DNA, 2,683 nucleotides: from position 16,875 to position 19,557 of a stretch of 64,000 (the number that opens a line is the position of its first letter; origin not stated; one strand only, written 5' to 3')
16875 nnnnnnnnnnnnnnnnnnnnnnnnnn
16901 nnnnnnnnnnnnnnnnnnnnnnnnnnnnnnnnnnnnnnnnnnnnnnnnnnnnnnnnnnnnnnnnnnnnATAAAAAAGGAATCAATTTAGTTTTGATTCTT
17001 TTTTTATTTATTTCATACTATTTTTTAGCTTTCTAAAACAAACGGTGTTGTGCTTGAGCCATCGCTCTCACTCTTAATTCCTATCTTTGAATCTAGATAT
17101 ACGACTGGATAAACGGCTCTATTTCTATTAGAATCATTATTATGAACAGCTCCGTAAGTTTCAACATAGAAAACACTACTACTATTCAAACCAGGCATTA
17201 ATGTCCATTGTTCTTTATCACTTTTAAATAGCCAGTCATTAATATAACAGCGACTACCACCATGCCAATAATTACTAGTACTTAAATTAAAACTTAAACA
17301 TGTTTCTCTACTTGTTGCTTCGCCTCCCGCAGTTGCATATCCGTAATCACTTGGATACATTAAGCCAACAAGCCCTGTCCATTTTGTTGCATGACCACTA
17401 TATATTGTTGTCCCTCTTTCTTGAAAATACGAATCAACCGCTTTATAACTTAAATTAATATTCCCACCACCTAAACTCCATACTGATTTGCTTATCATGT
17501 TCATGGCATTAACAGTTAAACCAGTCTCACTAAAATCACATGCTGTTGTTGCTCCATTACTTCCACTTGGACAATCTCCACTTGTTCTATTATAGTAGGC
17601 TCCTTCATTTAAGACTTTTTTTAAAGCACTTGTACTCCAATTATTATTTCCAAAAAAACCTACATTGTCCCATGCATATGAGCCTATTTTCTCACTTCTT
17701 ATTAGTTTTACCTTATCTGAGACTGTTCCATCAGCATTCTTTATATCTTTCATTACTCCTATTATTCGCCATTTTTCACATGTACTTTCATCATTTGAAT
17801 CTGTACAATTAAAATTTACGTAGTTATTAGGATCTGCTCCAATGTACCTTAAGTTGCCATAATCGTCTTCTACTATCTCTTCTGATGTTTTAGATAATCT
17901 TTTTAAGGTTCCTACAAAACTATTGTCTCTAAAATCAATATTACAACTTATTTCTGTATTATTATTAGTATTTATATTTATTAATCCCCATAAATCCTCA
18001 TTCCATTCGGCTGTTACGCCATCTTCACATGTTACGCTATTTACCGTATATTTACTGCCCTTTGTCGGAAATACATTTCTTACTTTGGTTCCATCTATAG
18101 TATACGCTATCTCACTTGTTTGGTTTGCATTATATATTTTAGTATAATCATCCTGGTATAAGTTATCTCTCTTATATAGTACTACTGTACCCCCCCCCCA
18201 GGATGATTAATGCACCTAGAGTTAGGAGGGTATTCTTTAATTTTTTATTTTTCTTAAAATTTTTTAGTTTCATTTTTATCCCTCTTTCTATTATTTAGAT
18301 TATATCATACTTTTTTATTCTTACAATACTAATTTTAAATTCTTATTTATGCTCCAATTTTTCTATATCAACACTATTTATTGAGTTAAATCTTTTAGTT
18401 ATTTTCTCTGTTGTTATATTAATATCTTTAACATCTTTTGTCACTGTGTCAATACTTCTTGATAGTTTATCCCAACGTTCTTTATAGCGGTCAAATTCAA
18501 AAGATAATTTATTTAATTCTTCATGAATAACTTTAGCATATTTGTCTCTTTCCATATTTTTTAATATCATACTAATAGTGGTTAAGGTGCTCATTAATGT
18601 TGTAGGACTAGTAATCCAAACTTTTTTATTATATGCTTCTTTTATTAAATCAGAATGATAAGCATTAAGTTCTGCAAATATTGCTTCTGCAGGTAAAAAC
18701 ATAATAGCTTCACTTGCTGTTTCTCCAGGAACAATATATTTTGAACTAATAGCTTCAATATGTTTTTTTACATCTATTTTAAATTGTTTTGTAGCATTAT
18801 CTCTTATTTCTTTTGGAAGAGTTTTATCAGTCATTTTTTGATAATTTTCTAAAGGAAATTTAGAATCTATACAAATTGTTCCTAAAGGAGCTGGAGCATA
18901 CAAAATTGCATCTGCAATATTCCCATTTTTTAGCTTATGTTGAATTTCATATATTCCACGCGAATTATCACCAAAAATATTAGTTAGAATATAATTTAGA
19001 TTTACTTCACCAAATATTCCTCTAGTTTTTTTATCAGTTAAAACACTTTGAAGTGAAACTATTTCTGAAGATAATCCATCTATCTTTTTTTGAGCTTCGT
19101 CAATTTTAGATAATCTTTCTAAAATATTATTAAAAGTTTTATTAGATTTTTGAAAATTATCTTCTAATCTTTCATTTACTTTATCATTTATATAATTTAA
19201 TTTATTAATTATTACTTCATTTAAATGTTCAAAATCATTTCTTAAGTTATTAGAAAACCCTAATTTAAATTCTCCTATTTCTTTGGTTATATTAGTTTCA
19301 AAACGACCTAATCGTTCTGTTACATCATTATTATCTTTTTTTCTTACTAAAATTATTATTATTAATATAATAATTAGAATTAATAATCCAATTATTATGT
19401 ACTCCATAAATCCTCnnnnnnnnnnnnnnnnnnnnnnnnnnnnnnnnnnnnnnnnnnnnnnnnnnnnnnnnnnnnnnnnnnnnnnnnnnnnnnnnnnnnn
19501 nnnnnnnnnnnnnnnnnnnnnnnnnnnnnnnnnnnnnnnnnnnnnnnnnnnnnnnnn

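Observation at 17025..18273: G10 homopolymer frameshift splits a secreted-protein gene: candidate slipped-strand phase variation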

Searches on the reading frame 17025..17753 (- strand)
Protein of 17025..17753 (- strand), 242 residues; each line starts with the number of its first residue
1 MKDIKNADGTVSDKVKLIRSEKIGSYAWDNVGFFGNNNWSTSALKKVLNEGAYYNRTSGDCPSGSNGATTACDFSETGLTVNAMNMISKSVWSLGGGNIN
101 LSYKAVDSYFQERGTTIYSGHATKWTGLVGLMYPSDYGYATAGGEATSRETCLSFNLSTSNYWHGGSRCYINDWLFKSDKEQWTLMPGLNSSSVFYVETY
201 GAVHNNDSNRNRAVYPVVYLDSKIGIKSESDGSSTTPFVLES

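Call 21: find_encoding_contigs(protein=window:17025-17753:-, flank=3000, max_places=10)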
Protein window:17025-17753:- (242 aa): no gene with exactly this product is on record in the collection.

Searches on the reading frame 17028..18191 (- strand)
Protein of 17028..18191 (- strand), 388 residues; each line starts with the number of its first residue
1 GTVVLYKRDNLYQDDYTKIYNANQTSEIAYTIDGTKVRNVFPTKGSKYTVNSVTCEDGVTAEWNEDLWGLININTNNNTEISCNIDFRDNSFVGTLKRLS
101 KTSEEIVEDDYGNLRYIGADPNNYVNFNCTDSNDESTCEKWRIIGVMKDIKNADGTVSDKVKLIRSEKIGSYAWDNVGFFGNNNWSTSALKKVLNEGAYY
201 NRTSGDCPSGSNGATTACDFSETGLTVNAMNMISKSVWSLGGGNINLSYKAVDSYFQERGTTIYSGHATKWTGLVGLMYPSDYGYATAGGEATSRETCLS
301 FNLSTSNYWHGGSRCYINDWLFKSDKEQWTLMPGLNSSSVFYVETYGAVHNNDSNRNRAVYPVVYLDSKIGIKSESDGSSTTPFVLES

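Call 38: predict_structure(alignment_id=A3)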
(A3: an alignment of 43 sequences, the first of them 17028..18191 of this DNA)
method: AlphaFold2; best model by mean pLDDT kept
length: 388 residues; sequences in the alignment: 43
mean_pLDDT: 86.6   pTM: 0.85
mean pLDDT of the five models: 86.6, 86.3, 85.9, 85.1, 84.0
residues with pLDDT >= 90: 220; 70-90: 124; 50-70: 21; < 50: 23
segments of 3 or more residues with pLDDT < 50: 1-9, 11-21, 23-25
pLDDT, mean of each block of 10 residues (from residue 1): 33 47 56 74 81 88 84 82 86 95 94 95 97 92 97 97 97 97 96 98 98 98 97 97 76 83 89 96 89 88 71 74 81 92 87 96 97 90 94
secondary structure, 60 per line:
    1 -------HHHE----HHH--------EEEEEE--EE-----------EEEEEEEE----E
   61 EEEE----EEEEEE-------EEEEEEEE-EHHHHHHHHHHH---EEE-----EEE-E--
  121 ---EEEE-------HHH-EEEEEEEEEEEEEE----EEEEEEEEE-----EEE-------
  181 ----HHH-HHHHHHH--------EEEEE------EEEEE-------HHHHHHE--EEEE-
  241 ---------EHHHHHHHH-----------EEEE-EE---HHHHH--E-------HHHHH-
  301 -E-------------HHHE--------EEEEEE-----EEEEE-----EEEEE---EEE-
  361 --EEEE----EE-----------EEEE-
elements in order: E27-32 E48-55 E60-64 E69-74 E82-89 H92-102 E106-108 E114-116 E124-127 E139-152 E157-165 E171-173 H189-195 E204-208 E215-219 H227-232 E236-239 H251-258 E270-273 H280-284 H295-299 E328-333 E339-343 E349-353 E357-359 E363-366 E384-387

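Call 40: fold_search(model_id=the predicted structure, library=pdb)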
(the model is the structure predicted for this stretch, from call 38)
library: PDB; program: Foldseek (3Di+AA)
matches with E <= 10: 264; with E <= 0.001: 1
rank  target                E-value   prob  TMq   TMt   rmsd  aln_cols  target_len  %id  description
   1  9qa6                  1.9e-06  1.00  0.42  0.21   7.4       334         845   12  Cryo-EM structure of Thomasclavelia ramosa IgA peptidase (IgAse) active site mutant (S32-N876) (released 2025-06-25)
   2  9f2k                  1.9e-01  0.03  0.09  0.07  23.5       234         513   12  Myo-inositol-1-phosphate synthase from Thermochaetoides thermophila in complex with NAD (released 2024-08-14)
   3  9ghd_V                3.9e-01  0.11  0.07  0.12  11.0        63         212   24  Escherichia coli 70S ribosome in complex with Staphylococcus aureus FusB-EF-G (FusB-EF-G-70S*) (released 2025-03-26)
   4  8q4e_A                4.9e-01  0.80  0.10  0.29   1.1        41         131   15  Structure of Legionella pneumophila Lcl C-terminal domain (released 2023-12-27)
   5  7r8h_A                8.1e-01  0.02  0.11  0.07  15.7       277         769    8  Crystal structure of Pseudooceanicola lipolyticus Argonaute bound to 5' p guide DNA (released 2022-07-06)
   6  2p6y                  9.1e-01  0.03  0.06  0.14  10.0        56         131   12  X-ray structure of the protein Q9KM02_VIBCH from Vibrio cholerae at the resolution 1.63 A. Northeast Structural Genomics (released 2007-06-05)
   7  7r8i_A                9.1e-01  0.02  0.10  0.07  15.8       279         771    8  Crystal structure of Pseudooceanicola lipolyticus Argonaute bound to 5' OH guide DNA in the presence of Mg2+ (released 2022-11-09)
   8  7r8f                  1.0e+00  0.02  0.11  0.08  15.3       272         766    8  Crystal structure of Pseudooceanicola lipolyticus Argonaute (released 2022-07-06)
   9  1yxj_B                1.5e+00  0.21  0.07  0.19   1.4        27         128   18  Crystal structure of human lectin-like oxidized low-density lipoprotein receptor 1 (LOX-1) at low pH (released 2005-06-14)
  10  7xmp                  1.5e+00  0.18  0.07  0.22   1.6        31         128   16  High resolution structure of lectin-like Ox-LDL receptor 1 in space group P 32 2 1 (released 2023-05-03)
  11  5om9_A                1.6e+00  0.02  0.05  0.05  10.2        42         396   14  Crystal structure of the human CARBOXYPEPTIDASE A1 in complex with a thiirane mechanism-based inhibitor (released 2017-08-09)
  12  5ao6_A                1.6e+00  0.01  0.08  0.08  22.9       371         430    9  Endo180 D1-4, trigonal form (released 2015-10-28)
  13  7r8j_A                1.7e+00  0.02  0.11  0.07  15.7       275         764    8  Crystal structure of Pseudooceanicola lipolyticus Argonaute bound to 5' p guide DNA in the presence of Mg2+ (released 2022-07-06)
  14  7r8g_A                1.8e+00  0.01  0.10  0.07  16.0       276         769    8  Crystal structure of Pseudooceanicola lipolyticus Argonaute bound to 5' OH guide DNA (released 2022-07-06)
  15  6tl7_A                1.9e+00  0.12  0.08  0.21   5.3        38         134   13  CRYSTAL STRUCTURE OF LECTIN-LIKE OX-LDL RECEPTOR 1 (P212121) (released 2020-07-22)
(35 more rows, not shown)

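Call 42: search_solved_structures(query=A3, max_evalue=1, show_alignments=2)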
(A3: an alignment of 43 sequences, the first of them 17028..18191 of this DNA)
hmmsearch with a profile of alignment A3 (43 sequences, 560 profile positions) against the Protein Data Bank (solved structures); distinct sequences matched with E-value up to 1: 5.
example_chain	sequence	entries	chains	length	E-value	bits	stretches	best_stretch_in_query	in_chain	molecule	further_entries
6cwp_A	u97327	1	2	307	0.36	13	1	3-131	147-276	Ribonucleotide reductase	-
6cwq_A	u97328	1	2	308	0.36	13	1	3-131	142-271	Ribonucleotide reductase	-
6cwo_A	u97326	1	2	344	0.45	12.6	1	3-131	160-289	Ribonucleotide reductase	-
8dq5_A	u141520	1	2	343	0.68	12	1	3-131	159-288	Ribonucleoside-diphosphate reductase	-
8dq4_A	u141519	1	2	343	0.81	11.8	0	4-131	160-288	Ribonucleoside-diphosphate reductase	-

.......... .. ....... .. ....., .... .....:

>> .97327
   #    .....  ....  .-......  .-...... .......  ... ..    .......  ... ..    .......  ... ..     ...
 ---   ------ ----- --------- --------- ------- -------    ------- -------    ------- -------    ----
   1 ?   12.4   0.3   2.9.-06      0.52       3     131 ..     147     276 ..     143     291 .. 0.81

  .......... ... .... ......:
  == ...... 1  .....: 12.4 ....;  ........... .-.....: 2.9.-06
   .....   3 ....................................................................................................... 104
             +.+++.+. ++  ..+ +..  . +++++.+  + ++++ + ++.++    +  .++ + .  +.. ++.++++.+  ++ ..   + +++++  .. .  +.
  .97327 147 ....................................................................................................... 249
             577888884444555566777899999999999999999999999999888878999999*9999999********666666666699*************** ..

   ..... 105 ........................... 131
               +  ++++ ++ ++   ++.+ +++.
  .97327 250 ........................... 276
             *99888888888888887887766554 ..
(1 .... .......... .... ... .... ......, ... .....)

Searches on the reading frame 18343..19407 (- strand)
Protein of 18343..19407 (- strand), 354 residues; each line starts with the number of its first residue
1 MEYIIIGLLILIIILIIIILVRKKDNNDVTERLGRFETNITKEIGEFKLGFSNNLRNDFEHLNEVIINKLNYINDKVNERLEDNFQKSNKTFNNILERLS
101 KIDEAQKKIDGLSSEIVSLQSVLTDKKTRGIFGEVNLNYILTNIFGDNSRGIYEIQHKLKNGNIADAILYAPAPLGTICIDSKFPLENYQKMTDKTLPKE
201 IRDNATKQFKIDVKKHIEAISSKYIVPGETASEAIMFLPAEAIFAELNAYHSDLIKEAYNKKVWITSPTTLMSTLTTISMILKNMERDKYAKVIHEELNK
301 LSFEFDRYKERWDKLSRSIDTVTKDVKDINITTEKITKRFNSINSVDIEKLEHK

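Call 53: find_encoding_contigs(protein=window:18343-19407:-, flank=3000, max_places=10)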
Protein window:18343-19407:- (354 aa): no gene with exactly this product is on record in the collection.
